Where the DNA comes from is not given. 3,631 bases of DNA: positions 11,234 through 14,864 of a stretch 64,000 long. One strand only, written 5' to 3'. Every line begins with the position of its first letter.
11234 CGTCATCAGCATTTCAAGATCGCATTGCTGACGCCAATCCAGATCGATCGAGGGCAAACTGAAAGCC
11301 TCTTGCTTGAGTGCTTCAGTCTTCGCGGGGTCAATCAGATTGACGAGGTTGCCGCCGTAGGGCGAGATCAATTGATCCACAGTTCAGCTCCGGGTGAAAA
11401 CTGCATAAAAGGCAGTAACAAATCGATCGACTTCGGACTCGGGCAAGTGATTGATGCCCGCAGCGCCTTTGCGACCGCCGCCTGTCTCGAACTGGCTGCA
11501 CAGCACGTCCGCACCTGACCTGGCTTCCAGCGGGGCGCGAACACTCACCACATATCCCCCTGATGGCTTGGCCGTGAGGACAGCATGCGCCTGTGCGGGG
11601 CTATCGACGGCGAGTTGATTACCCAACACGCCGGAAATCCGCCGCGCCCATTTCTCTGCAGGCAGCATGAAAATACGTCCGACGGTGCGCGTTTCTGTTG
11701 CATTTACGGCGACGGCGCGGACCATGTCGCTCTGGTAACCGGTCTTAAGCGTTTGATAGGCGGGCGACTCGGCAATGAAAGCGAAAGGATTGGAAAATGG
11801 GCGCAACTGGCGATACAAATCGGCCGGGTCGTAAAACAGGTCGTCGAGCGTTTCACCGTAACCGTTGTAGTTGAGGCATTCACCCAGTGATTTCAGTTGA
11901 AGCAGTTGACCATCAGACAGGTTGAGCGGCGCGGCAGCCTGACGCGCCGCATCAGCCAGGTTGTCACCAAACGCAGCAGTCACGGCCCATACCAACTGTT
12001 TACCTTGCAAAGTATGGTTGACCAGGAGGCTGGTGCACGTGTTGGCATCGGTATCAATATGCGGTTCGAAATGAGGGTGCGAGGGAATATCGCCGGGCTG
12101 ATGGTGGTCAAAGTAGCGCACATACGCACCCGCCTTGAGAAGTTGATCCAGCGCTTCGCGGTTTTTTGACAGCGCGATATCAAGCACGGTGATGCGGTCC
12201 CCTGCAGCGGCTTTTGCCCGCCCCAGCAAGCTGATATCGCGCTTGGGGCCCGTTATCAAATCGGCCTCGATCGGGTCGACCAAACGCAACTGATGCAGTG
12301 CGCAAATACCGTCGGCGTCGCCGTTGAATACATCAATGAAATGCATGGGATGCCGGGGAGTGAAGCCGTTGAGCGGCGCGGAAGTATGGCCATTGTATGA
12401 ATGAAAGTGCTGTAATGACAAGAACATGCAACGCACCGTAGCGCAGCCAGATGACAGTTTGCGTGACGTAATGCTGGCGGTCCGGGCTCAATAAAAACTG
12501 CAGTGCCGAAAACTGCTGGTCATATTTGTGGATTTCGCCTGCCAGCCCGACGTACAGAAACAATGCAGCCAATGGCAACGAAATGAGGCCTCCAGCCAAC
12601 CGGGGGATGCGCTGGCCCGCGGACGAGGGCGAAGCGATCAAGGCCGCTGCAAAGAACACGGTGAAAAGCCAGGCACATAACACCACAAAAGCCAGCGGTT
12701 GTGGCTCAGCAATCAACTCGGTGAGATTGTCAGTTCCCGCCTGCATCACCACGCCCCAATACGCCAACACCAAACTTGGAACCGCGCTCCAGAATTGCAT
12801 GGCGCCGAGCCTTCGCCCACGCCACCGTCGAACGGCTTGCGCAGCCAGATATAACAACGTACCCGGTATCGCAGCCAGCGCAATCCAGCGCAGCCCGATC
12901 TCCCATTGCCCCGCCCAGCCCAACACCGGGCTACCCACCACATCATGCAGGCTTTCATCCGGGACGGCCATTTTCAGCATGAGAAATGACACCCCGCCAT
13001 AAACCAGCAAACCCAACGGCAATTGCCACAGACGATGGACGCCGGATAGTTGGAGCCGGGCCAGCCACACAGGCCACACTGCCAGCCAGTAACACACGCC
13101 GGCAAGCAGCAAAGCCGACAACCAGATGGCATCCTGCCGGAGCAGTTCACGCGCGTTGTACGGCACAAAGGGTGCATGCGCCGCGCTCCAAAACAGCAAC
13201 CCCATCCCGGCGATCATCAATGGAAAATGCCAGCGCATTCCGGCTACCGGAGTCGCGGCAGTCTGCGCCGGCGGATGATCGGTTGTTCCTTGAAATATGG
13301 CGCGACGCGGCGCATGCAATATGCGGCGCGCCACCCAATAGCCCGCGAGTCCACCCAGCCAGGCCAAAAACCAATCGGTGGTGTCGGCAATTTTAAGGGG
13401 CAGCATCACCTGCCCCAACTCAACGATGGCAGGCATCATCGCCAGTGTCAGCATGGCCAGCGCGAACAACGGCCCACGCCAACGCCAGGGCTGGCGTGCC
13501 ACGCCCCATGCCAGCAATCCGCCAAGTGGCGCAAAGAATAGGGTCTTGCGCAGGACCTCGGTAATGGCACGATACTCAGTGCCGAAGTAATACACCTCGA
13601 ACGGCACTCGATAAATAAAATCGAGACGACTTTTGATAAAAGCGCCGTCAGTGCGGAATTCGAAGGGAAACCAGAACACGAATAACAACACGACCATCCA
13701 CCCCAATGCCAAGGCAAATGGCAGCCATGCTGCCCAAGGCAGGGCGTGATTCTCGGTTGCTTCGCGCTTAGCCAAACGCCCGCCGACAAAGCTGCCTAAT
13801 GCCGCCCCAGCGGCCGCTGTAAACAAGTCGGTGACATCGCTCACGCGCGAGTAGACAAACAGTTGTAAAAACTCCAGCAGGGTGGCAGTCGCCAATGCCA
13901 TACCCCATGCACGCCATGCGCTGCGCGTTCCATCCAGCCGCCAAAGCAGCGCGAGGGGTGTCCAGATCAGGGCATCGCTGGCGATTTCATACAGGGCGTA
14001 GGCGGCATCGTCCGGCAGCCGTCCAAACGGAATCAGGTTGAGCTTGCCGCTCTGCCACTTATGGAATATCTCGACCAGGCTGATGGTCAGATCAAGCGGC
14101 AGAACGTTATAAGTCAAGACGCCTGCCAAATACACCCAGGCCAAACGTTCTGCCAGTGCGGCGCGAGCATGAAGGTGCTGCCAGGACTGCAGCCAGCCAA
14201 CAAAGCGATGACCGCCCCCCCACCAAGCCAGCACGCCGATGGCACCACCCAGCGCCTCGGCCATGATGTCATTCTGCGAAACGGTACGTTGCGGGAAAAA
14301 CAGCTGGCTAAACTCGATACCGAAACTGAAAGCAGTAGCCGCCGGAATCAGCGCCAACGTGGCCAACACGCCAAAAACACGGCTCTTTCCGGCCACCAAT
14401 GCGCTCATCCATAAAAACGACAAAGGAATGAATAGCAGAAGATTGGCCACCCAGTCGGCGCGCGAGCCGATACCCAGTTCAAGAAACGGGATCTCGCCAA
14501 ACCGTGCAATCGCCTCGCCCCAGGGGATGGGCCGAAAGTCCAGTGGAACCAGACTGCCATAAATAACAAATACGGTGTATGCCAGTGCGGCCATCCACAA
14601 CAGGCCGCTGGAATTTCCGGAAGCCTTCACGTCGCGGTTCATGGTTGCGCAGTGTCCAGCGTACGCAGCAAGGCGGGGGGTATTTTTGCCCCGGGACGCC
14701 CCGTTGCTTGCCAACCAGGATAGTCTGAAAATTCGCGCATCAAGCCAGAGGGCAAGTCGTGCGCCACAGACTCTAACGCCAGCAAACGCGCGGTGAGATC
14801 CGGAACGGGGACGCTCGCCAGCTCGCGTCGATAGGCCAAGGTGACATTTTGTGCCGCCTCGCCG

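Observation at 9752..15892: Four translationally coupled genes fused onto pilMNOPQ-aroK: secreted beta-helix, 3xVanZ membrane protein, DHH/DHHA1 phosphoesterase, APS kinase (candidate PAPS/pAp-cycling envelope-modification module with no visible sulfotransferase)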

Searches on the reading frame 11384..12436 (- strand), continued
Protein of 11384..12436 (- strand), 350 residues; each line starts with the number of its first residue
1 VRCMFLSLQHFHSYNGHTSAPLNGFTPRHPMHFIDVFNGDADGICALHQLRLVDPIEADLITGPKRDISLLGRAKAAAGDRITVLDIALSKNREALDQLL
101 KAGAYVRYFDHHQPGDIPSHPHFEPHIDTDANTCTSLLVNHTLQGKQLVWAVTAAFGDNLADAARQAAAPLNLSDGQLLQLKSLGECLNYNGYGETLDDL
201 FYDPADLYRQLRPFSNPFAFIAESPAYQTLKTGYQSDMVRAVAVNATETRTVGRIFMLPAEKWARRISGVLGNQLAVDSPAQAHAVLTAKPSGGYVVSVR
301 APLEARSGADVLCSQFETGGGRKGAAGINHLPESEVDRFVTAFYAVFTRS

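Call 58: search_protein_families(library=pfam, proteins=[L063:7202-8068:+, L047:2967-3818:+, L063:6208-7215:+, L063:8053-9045:+, L047:3916-5448:+, L047:5563-7143:+, L047:7241-8743:+], max_evalue=0.01)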
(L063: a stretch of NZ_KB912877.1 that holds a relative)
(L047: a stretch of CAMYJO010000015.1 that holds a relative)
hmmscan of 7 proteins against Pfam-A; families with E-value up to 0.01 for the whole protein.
L063:7202-8068:+ (288 aa): 3 families
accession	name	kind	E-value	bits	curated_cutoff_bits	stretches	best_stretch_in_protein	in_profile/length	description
PF00685.33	Sulfotransfer_1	-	1.8e-14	54.2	22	1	4-250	2-251/255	Sulfotransferase domain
PF13469.12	Sulfotransfer_3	-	4.6e-14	53.6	27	1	69-181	100-213/216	Sulfotransferase family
PF03567.20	Sulfotransfer_2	-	3.8e-05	24.4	22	1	60-152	42-139/252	Sulfotransferase family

L047:2967-3818:+ (283 aa): 2 families
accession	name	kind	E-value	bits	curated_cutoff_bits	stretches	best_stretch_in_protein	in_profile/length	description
PF00685.33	Sulfotransfer_1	-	2.1e-16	60.5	22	1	12-192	7-185/255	Sulfotransferase domain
PF13469.12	Sulfotransfer_3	-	9.8e-15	55.8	27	1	59-184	96-215/216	Sulfotransferase family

L063:6208-7215:+ (335 aa): 3 families
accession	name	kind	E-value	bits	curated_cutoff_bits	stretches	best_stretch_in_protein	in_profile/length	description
PF00535.33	Glycos_transf_2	-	5.6e-12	46.3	23.3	1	17-134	2-115/168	Glycosyl transferase family 2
PF13641.12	Glyco_tranf_2_3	-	1.3e-10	42.2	27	1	16-251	4-220/230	Glycosyltransferase like family 2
PF13632.12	Glyco_trans_2_3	-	0.00011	22.6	27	1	192-298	76-180/198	Glycosyl transferase family group 2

L063:8053-9045:+ (330 aa): 4 families
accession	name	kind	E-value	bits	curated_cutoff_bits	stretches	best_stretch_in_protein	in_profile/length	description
PF00535.33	Glycos_transf_2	-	4.3e-14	53.2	23.3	1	12-133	2-124/168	Glycosyl transferase family 2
PF13632.12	Glyco_trans_2_3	-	3.2e-07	30.8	27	1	154-279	74-193/198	Glycosyl transferase family group 2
PF13641.12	Glyco_tranf_2_3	-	0.0021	18.6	27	0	10-222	3-229/230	Glycosyltransferase like family 2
PF13704.12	Glyco_tranf_2_4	-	0.0028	18.5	27.5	1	17-97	1-81/98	Glycosyl transferase family 2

L047:3916-5448:+ (510 aa): 1 family
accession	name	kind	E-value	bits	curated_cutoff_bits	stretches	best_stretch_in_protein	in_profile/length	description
PF01943.22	Polysacc_synt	-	2.8e-06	27.4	28.2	1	18-278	3-249/274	Polysaccharide biosynthesis protein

L047:5563-7143:+ (526 aa): 0 families

L047:7241-8743:+ (500 aa): 1 family
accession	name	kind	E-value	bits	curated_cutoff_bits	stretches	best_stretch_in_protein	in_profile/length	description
PF17447.7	YkpC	-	0.0063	16.7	27.7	0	86-111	9-36/42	Uncharacterized YkpC-like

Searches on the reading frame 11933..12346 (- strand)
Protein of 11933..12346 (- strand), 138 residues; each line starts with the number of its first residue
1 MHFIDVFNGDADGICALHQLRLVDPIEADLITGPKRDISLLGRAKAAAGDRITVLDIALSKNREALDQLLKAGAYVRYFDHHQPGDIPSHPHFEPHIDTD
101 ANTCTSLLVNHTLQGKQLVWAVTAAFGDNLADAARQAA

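Call 68: search_solved_structures(query=window:11933-12346:-, max_evalue=10, show_alignments=5)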
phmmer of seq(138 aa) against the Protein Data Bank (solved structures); distinct sequences matched with E-value up to 10: 11.
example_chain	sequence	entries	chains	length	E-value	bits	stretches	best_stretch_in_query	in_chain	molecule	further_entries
5f54_A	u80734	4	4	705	0.0018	21.8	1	45-121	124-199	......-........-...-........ exonuclease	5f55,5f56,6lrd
7mcc_A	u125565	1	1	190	0.13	15.8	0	59-87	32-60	AI-designed TIM-barrel F2C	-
7smj_A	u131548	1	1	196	0.13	15.8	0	59-87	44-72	AI-designed TIM-barrel F2N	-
7xtl_A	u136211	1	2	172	0.32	14.5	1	78-130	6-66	Alpha-1,3-mannosyl-glycoprotein 4-beta-N-acetylglucosaminyltransferase A soluble form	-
4c86_A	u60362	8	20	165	1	12.9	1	33-71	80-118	E3 UBIQUITIN-PROTEIN LIGASE ZNRF3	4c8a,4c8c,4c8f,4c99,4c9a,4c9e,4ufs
4c8p_A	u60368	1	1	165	1.1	12.9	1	33-71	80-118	E3 UBIQUITIN-PROTEIN LIGASE ZNRF3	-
8g4y_A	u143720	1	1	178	1.2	12.7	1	33-71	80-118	E3 ubiquitin-protein ligase ZNRF3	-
8y69_C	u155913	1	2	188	1.3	12.5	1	33-71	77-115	E3 ubiquitin-protein ligase ZNRF3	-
8xfs_C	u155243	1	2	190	1.3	12.5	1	33-71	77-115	E3 ubiquitin-protein ligase ZNRF3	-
7bhi_A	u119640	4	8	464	1.8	12.1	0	64-98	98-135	Conserved protein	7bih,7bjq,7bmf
9kb8_B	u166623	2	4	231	1.9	12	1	33-71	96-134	E3 ubiquitin-protein ligase ZNRF3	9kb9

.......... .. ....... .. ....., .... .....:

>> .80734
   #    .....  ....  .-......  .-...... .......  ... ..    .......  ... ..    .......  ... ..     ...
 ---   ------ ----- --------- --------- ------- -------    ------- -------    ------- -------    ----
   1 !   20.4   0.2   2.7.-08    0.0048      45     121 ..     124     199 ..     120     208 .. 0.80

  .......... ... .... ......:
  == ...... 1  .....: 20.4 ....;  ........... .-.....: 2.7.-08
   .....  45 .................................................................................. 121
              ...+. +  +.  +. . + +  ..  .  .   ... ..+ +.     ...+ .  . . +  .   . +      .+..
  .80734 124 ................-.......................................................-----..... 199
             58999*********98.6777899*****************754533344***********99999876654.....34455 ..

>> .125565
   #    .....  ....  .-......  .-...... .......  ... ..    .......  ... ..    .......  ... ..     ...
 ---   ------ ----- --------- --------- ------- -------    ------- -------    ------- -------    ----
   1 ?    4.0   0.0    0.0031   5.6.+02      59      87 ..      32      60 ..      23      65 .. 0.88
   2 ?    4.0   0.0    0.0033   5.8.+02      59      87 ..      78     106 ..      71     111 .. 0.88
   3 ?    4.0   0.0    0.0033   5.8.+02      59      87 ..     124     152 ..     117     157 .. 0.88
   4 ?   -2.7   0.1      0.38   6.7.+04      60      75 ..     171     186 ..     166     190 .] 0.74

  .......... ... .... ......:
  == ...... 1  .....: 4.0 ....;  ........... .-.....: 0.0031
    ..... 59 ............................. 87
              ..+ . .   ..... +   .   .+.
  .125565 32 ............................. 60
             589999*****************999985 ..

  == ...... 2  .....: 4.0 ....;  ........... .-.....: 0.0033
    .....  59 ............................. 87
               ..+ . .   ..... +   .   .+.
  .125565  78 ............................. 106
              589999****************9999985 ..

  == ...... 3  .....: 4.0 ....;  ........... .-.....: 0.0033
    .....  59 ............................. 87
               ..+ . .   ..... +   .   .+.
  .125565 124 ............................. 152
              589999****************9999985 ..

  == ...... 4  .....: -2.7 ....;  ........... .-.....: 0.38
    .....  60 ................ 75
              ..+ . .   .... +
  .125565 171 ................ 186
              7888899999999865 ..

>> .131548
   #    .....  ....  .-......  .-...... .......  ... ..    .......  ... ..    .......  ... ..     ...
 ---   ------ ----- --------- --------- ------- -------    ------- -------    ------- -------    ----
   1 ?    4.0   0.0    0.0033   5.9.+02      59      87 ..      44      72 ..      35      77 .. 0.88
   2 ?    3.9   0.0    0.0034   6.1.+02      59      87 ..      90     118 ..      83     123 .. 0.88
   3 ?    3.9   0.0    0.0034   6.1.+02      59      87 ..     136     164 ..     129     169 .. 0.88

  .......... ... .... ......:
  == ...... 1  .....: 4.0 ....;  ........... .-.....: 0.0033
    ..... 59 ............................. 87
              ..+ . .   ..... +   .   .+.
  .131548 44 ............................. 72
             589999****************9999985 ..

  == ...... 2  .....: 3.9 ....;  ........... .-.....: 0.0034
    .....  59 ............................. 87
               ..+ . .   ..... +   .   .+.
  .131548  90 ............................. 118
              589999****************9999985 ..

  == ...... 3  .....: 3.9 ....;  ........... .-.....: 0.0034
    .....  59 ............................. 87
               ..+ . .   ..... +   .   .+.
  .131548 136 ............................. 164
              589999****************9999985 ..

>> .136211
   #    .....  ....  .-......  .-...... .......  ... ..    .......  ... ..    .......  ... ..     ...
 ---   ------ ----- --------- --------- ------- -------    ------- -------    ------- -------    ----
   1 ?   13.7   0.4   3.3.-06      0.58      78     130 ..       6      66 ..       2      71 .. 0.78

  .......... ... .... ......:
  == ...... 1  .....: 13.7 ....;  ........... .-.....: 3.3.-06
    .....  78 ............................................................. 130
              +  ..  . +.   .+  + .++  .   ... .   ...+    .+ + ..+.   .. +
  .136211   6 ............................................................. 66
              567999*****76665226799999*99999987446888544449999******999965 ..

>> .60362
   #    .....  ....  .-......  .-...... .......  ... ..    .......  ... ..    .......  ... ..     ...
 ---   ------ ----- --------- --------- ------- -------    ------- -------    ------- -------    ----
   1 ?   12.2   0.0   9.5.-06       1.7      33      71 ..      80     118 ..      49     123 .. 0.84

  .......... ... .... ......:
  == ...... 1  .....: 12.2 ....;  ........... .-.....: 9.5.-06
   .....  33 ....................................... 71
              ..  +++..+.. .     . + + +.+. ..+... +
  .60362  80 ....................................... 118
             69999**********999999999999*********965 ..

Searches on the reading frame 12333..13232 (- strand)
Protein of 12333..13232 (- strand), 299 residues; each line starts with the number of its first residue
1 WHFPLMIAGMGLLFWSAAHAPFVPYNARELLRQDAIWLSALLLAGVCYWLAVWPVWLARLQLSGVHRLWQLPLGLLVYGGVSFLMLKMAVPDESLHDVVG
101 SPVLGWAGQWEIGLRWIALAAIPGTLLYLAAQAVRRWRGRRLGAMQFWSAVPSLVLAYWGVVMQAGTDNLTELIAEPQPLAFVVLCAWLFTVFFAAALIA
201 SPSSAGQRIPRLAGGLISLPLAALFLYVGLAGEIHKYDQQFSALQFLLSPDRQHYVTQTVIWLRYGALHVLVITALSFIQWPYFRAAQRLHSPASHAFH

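Call 79: search_protein_families(library=pfam, proteins=[window:12333-13232:-], max_evalue=0.01)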
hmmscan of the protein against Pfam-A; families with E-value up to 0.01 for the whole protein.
window:12333-13232:- (299 aa): 0 families

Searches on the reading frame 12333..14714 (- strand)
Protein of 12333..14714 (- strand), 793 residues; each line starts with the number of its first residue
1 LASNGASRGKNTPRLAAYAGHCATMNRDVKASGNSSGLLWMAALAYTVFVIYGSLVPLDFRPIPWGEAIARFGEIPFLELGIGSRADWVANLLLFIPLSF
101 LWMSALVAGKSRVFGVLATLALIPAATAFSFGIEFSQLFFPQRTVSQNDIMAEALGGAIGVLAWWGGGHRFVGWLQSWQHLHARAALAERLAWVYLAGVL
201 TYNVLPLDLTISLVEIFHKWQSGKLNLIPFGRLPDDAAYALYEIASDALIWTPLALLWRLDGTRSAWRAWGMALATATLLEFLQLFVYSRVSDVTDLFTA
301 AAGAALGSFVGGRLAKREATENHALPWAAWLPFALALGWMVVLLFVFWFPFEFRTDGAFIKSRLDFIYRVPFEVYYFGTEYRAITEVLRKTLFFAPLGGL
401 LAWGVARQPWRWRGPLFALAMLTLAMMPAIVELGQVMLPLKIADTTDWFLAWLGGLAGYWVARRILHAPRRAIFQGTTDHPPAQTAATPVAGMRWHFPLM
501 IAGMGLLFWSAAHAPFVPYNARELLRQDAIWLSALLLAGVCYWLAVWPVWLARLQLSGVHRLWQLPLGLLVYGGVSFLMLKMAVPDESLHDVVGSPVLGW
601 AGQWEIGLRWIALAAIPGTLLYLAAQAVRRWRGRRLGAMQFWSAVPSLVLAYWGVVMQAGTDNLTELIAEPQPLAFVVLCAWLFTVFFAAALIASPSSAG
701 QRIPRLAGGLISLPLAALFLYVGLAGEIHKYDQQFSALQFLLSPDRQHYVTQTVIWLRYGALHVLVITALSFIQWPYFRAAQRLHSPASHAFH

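Call 4: search_protein_families(library=pfam, proteins=[window:12333-14714:-], max_evalue=0.01)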
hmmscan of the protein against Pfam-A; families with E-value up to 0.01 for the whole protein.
window:12333-14714:- (793 aa): 2 families
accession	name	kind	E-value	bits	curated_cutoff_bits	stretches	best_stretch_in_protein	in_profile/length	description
PF04892.17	VanZ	-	2e-35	122.6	30.1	3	82-165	55-123/126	VanZ like family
PF10990.13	DUF2809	-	0.0072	17.4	29.3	0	111-145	24-58/86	Protein of unknown function (DUF2809)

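Call 5: search_protein_families(library=ncbifam, proteins=[window:12333-14714:-], max_evalue=0.01)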
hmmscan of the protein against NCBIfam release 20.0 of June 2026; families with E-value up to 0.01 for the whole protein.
window:12333-14714:- (793 aa): 3 families
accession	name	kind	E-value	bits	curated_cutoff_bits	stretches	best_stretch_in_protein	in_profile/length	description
NF037970.1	vanZ_1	subfamily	1e-09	39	20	0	264-304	69-109/109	VanZ family protein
NF033125.2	vanZ-A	exception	6.4e-08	32.9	250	1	193-308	10-122/164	glycopeptide resistance protein VanZ-A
NF000145.1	vanZ-F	exception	0.00046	20.5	375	0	66-163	66-155/206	glycopeptide resistance protein VanZ-F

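Call 22: find_homologous_proteins(query=window:12333-14642:-, max_evalue=0.001)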
Query window:12333-14642:- (769 aa): 1123 proteins with E <= 0.001 among 8000 candidates; the best 120 are listed.
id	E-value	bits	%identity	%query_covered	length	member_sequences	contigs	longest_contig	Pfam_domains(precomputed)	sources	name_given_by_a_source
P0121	0.0e+0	1595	92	100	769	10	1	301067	PF04892.18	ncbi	ncbi:MAG: VanZ family protein [Thiobacillus sp.]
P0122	0.0e+0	1575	92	100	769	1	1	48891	PF04892.18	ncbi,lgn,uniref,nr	ncbi:MAG: VanZ family protein [Sulfuriferula multivorans]|uniref:VanZ family protein n=1 Tax=Sulfuri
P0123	0.0e+0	1380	81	99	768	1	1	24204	PF04892.18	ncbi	-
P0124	0.0e+0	1285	75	100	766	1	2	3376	PF04892.18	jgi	jgi:glycopeptide antibiotics resistance protein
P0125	0.0e+0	1284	76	100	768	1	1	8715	PF04892.18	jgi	jgi:glycopeptide antibiotics resistance protein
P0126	0.0e+0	1278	74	100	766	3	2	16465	PF04892.18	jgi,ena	-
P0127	0.0e+0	1276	75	100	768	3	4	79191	PF04892.18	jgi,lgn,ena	jgi:glycopeptide antibiotics resistance protein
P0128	0.0e+0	1275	74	100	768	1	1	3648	PF04892.18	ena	-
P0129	0.0e+0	1274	74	100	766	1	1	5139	PF04892.18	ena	-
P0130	0.0e+0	1272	75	100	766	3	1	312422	PF04892.18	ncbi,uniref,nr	ncbi:VanZ family protein [Thiobacillus denitrificans]|uniref:VanZ-like domain-containing protein n=1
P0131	0.0e+0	1270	76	100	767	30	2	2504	PF04892.18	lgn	-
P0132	0.0e+0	1268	75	100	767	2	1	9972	PF04892.18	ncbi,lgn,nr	ncbi:MAG: VanZ family protein [Gammaproteobacteria bacterium]|nr:VanZ family protein [Gammaproteobac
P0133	0.0e+0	1267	76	100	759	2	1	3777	PF04892.18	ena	-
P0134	0.0e+0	1265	74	99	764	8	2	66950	PF04892.18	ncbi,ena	-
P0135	0.0e+0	1262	76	98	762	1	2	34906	PF04892.18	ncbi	-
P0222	0.0e+0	1050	65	97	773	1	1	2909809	PF04892.18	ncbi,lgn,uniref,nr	ncbi:hypothetical protein Tbd_0208 [Thiobacillus denitrificans ATCC 25259]|uniref:VanZ-like domain-c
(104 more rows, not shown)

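Call 74: find_encoding_contigs(protein=P0222, flank=10000, max_places=2)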
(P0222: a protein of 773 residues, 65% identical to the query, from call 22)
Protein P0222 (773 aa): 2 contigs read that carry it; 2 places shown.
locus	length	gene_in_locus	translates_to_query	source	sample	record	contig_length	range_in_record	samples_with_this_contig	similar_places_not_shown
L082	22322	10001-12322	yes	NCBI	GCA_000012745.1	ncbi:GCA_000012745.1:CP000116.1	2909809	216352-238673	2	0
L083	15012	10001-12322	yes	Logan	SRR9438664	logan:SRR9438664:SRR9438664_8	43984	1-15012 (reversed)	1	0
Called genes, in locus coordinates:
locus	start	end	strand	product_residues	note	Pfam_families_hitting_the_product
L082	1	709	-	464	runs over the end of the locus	PF02397:Bac_transf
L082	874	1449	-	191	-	-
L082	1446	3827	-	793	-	PF00912:Transgly, PF17092:PCB_OB, PF00905:Transpeptidase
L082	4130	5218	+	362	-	PF06723:MreB_Mbl (faint), PF11104:PilM_2, PF14450:FtsA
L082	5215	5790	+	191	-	PF05137:PilN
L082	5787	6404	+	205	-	PF04350:PilO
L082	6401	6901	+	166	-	PF04351:PilP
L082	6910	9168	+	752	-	PF11741:AMIN, PF21305:type_II_gspD_N0 (weak), PF07660:STN, PF03958:Secretin_N, PF00263:Secretin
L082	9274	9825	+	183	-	PF13238:AAA_18, PF01202:SKI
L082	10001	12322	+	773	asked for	PF04892:VanZ-LLP1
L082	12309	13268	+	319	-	-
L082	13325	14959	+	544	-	PF14306:PUA_2, PF01747:ATP-sulfurylase, PF01583:APS_kinase, PF13671:AAA_33 (weak)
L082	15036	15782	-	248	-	PF07589:PEP_exosort_dom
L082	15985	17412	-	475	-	PF00474:SSF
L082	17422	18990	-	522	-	PF03109:ABC1, PF27536:UbiB_helical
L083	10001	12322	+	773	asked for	PF04892:VanZ-LLP1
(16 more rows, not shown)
